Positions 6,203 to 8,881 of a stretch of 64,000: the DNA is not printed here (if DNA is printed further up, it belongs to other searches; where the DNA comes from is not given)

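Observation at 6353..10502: Membrane polyferredoxin / TerB-like / HEAT / cNMP-binding mosaic protein paired with a secreted DUF1111 di-haem protein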

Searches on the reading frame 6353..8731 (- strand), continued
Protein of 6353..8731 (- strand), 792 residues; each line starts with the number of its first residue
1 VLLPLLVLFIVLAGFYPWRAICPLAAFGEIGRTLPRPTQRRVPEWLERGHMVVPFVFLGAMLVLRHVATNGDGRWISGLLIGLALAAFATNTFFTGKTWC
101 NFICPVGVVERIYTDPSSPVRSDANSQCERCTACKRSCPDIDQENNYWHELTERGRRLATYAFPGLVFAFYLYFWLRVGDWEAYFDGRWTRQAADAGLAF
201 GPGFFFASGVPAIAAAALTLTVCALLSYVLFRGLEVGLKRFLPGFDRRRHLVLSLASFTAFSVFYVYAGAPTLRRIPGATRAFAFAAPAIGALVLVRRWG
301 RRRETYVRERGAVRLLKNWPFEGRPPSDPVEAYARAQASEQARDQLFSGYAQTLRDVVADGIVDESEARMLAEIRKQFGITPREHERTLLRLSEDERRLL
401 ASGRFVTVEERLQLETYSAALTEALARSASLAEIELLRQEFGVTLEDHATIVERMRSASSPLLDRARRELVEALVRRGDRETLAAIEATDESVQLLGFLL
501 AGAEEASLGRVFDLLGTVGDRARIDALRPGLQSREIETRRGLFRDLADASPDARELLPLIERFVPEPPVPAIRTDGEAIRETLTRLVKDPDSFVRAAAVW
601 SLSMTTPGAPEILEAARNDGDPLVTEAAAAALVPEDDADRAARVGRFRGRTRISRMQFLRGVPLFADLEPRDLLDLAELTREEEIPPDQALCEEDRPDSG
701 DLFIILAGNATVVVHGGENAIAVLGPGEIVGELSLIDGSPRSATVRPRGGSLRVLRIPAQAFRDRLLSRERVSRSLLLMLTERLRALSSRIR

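Call 12: find_encoding_contigs(protein=P0037, flank=8000, max_places=2)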
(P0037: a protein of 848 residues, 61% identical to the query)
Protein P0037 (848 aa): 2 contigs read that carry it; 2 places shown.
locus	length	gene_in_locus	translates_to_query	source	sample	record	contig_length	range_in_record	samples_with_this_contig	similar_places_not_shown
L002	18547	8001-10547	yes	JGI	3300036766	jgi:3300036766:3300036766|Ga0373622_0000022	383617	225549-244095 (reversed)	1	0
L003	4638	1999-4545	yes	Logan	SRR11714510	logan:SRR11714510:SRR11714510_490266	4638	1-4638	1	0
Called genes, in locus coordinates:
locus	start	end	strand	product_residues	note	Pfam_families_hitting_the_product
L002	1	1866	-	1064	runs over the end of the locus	PF00873:ACR_tran, PF03176:MMPL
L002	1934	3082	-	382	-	PF25917:BSH_RND, PF25876:HH_MFP_RND, PF25944:Beta-barrel_RND, PF25967:RND-MFP_C, PF25975:CzcB_C (faint), PF25989:YknX_C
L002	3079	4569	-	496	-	PF02321:OEP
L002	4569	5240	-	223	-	PF00440:TetR_N, PF09209:CecR_C, PF17939:TetR_C_30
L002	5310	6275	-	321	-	PF13510:Fer2_4, PF13187:Fer4_9 (faint), PF13484:Fer4_16 (faint), PF13237:Fer4_10 (faint), PF22117:Fer4_Nqo3 (weak), PF12838:Fer4_7, PF00037:Fer4 (weak), PF04879:Molybdop_Fe4S4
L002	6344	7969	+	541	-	PF00034:Cytochrom_C (faint), PF06537:DHOR (weak)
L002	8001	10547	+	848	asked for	PF03735:ENT (faint), PF00027:cNMP_binding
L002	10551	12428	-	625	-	PF01257:2Fe-2S_thioredx, PF01512:Complex1_51K, PF10531:SLBB, PF22461:SLBB_2 (weak), PF10589:NADH_4Fe-4S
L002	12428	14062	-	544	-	PF00384:Molybdopterin, PF01568:Molydop_binding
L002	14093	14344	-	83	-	PF00384:Molybdopterin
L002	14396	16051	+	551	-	PF01268:FTHFS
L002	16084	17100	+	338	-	-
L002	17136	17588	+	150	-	-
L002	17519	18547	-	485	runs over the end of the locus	PF04932:Wzy_C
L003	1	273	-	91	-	?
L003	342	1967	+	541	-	PF00034:Cytochrom_C (faint), PF06537:DHOR (weak)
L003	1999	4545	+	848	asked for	PF03735:ENT (faint), PF00027:cNMP_binding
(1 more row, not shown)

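Call 13: find_encoding_contigs(protein=P0081, flank=8000, max_places=1)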
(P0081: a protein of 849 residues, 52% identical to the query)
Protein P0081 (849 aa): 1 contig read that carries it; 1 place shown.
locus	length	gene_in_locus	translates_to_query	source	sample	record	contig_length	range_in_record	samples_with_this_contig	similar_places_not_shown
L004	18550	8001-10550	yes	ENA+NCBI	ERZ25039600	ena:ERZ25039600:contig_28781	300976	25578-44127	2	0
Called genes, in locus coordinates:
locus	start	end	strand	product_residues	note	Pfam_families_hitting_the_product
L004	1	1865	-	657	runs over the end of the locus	PF26550:Tricorn_2nd (faint), PF00930:DPPIV_N (faint), PF07676:PD40 (faint), PF26549:Tricorn_N (weak)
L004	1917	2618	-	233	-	PF00069:Pkinase, PF07714:PK_Tyr_Ser-Thr, PF03109:ABC1 (weak), PF01636:APH (weak)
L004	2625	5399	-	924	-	PF00069:Pkinase, PF03109:ABC1 (faint), PF07714:PK_Tyr_Ser-Thr, PF01636:APH (weak), PF26550:Tricorn_2nd (faint), PF26549:Tricorn_N, PF07676:PD40 (weak), PF26549:Tricorn_N (weak)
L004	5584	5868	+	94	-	-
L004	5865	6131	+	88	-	PF13560:HTH_31, PF12844:HTH_19 (weak), PF01381:HTH_3, PF13413:HTH_25 (faint), PF13443:HTH_26 (weak)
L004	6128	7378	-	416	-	PF11376:DUF3179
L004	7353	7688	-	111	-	-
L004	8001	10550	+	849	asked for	PF00027:cNMP_binding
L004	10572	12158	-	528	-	PF00034:Cytochrom_C (faint), PF06537:DHOR (weak)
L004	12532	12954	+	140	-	-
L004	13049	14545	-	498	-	PF00512:HisKA, PF02518:HATPase_c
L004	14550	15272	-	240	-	PF00072:Response_reg, PF00486:Trans_reg_C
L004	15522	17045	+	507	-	PF26549:Tricorn_N (faint), PF22599:SecDF_P1_head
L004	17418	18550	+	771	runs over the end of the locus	PF13385:Laminin_G_3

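Call 14: find_encoding_contigs(protein=P0055, flank=8000, max_places=1)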
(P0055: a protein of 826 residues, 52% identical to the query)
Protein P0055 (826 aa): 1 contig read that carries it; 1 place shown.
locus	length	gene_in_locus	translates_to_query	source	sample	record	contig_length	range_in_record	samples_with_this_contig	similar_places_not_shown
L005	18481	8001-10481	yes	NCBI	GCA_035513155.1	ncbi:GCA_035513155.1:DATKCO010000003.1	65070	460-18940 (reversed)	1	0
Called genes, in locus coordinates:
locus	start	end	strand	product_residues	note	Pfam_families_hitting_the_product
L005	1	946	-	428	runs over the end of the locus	PF13091:PLDc_2, PF00614:PLDc (faint), PF13091:PLDc_2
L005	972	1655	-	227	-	PF00697:PRAI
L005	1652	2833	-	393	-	PF07690:MFS_1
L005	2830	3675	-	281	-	PF04227:Indigoidine_A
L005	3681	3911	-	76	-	-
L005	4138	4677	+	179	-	PF14366:DUF4410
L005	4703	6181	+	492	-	PF03219:TLC (weak)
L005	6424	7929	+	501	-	PF06537:DHOR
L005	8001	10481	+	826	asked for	PF00027:cNMP_binding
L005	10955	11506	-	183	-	PF00300:His_Phos_1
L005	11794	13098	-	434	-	PF05977:MFS_3, PF07690:MFS_1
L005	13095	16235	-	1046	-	PF00873:ACR_tran, PF03176:MMPL, PF02355:SecD_SecF_C (faint), PF03176:MMPL (weak)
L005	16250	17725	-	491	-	PF25919:BSH_CusB (faint), PF25973:BSH_CzcB (weak), PF25954:Beta-barrel_RND_2 (weak), PF25975:CzcB_C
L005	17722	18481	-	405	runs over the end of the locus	PF02321:OEP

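Call 15: find_encoding_contigs(protein=P0084, flank=8000, max_places=1)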
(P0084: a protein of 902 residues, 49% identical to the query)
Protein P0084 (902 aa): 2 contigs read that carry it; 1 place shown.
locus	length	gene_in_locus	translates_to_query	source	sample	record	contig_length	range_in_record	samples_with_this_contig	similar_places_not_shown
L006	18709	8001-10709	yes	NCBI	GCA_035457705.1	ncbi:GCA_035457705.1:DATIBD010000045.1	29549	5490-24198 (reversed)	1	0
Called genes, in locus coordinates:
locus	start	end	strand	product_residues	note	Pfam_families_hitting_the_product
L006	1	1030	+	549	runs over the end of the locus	PF01839:FG-GAP (faint), PF13517:FG-GAP_3, PF07593:UnbV_ASPIC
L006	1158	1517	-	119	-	PF22677:Ble-like_N, PF00903:Glyoxalase, PF18029:Glyoxalase_6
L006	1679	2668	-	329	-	-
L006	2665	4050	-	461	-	PF01979:Amidohydro_1, PF07969:Amidohydro_3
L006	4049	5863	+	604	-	PF20094:GWxTD_dom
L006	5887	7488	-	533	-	PF00034:Cytochrom_C (faint), PF06537:DHOR (faint)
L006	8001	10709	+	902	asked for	PF13646:HEAT_2 (faint), PF00027:cNMP_binding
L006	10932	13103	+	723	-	PF01557:FAA_hydrolase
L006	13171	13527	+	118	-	PF06347:SH3_4 (weak), PF08239:SH3_3 (weak)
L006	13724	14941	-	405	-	PF01436:NHL (faint), PF17170:DUF5128 (faint)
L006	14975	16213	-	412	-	PF01436:NHL (faint), PF13449:Phytase-like (faint), PF17170:DUF5128 (faint)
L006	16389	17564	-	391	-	PF01436:NHL (faint), PF17170:DUF5128 (faint)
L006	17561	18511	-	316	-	PF13620:CarboxypepD_reg, PF13715:CarbopepD_reg_2 (weak), PF13432:TPR_16, PF13414:TPR_11 (weak), PF14559:TPR_19 (weak), PF13432:TPR_16, PF13432:TPR_16, PF14559:TPR_19, +12 more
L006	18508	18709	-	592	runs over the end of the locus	PF01839:FG-GAP (faint), PF13517:FG-GAP_3, PF07593:UnbV_ASPIC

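Call 19: find_related_loci(query=A1, collection=genome_contigs, flank=8000)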
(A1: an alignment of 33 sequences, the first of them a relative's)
Query A1 (792 aa) in genome_contigs; peptide patterns used: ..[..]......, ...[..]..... (x = any residue, [..] = any of these).
205 stretches matched a pattern; 177 encode a relative of the query (tblastn E <= 1e-3); the best 80 are kept; 80 distinct loci.
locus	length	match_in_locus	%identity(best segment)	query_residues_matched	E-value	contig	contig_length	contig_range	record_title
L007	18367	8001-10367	77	1-791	0e+0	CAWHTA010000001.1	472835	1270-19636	MAG: uncultured Acidobacteriota bacterium isolate MFD09206.bin.2.36 genome assembly, contig: contig_207, whole genome sh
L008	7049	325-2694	80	1-791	0e+0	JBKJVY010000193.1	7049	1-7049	MAG: Thermoanaerobaculia bacterium isolate swi_bin.119 k127_2493703, whole genome shotgun sequence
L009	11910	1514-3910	76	1-792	0e+0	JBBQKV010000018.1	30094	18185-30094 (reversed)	MAG: Acidobacteriota bacterium isolate Co_metawrap_566 Cmw_566_k141_28769489_length_30094_cov_88.5829, whole genome shot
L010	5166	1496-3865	75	1-791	0e+0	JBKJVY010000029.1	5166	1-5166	MAG: Thermoanaerobaculia bacterium isolate swi_bin.119 k127_15697778, whole genome shotgun sequence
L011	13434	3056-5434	74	1-791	0e+0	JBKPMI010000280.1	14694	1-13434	MAG: Acidobacteriota bacterium isolate GS_HAYS_MAG_00070 GS_HAYS_000002284120, whole genome shotgun sequence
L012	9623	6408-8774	76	1-791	0e+0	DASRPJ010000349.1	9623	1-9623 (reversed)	MAG TPA_asm: Thermoanaerobaculia bacterium isolate SMAG_U10292 k141_1285697, whole genome shotgun sequence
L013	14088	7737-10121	53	1-791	0e+0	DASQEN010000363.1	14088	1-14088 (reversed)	MAG TPA_asm: Gemmatimonadota bacterium isolate SMAG_U11755 k141_254467, whole genome shotgun sequence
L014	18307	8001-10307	61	1-775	0e+0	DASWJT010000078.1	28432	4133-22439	MAG TPA_asm: Thermoanaerobaculia bacterium isolate SMAG_U2903 k141_1231026, whole genome shotgun sequence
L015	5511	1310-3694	53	1-791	0e+0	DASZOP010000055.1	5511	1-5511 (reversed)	MAG TPA_asm: Gemmatimonadota bacterium isolate SMAG_U5948 k141_629183, whole genome shotgun sequence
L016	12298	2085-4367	56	1-791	0e+0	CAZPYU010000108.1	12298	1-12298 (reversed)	MAG TPA_asm: uncultured Thermoanaerobaculia bacterium isolate binchicken_co165_392 genome assembly, contig: k141_334093,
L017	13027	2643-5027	54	1-791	0e+0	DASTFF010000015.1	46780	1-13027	MAG TPA_asm: Gemmatimonadota bacterium isolate SMAG_U867 k141_862036, whole genome shotgun sequence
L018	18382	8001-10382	52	1-791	0e+0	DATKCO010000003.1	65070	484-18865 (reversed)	MAG TPA_asm: Gemmatimonadota bacterium isolate SMAG_U14448 k141_2622991, whole genome shotgun sequence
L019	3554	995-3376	52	1-791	0e+0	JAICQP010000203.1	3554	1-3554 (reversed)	MAG: Gemmatimonadetes bacterium isolate TY_HY_2_bin.52 k141_5844944_length_3554_cov_13.8213, whole genome shotgun sequen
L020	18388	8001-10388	52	1-789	0e+0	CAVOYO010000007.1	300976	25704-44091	MAG: uncultured Acidobacteriota bacterium isolate MFD09779.bin.2.31 genome assembly, contig: contig_28781, whole genome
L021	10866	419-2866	50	1-790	0e+0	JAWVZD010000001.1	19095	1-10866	MAG: Thermoanaerobaculia bacterium isolate HN14.bin.20 k141_996175_length_19095_cov_6.9204, whole genome shotgun sequenc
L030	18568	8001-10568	39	1-792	1e-173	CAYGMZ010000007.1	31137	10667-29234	MAG TPA_asm: uncultured Nannocystaceae bacterium isolate ERP116193_co2_37 genome assembly, contig: NODE_3686_length_3113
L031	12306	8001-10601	38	3-792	2e-166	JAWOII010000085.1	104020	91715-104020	MAG: Enhygromyxa sp. isolate CWP5-2.bin.157 k191_521155, whole genome shotgun sequence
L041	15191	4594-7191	34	1-787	3e-132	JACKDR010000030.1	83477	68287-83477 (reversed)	MAG: Kofleriaceae bacterium isolate HK-STAS-MYXO-12 HK-STAS-MYXO-12_30, whole genome shotgun sequence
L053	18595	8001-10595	32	1-790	1e-122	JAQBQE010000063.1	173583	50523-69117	MAG: Myxococcales bacterium isolate RYN_365 scaffold_2302438, whole genome shotgun sequence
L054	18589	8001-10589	33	6-790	1e-121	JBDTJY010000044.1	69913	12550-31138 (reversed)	MAG: Kofleriaceae bacterium isolate cluster2_bin.64 k127_4296622, whole genome shotgun sequence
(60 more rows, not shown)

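Call 25: search_protein_families(library=pfam, proteins=[L053:5552-7321:+, L041:7522-8856:+, L054:10668-11069:+], max_evalue=0.1)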
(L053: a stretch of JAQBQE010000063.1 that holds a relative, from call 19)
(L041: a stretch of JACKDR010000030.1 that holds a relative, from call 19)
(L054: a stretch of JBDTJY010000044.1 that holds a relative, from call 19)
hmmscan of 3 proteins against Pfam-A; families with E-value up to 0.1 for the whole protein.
L053:5552-7321:+ (589 aa): 1 family
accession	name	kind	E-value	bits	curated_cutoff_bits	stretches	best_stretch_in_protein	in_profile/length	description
PF05345.18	He_PIG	-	0.011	16.5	24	1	61-134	8-90/96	Putative Ig domain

L041:7522-8856:+ (444 aa): 2 families
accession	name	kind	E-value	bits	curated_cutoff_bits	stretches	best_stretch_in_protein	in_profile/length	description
PF04305.20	DUF455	-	0.00035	20.7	34.3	1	177-253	142-221/247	Protein of unknown function (DUF455)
PF11583.14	AurF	-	0.0028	17.3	29.6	1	131-260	106-235/282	P-aminobenzoate N-oxygenase AurF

L054:10668-11069:+ (133 aa): 1 family
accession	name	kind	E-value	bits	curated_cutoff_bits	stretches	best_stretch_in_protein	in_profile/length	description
PF09731.14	Mitofilin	-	0.041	13.2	27.4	1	43-116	96-168/614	Mitochondrial inner membrane protein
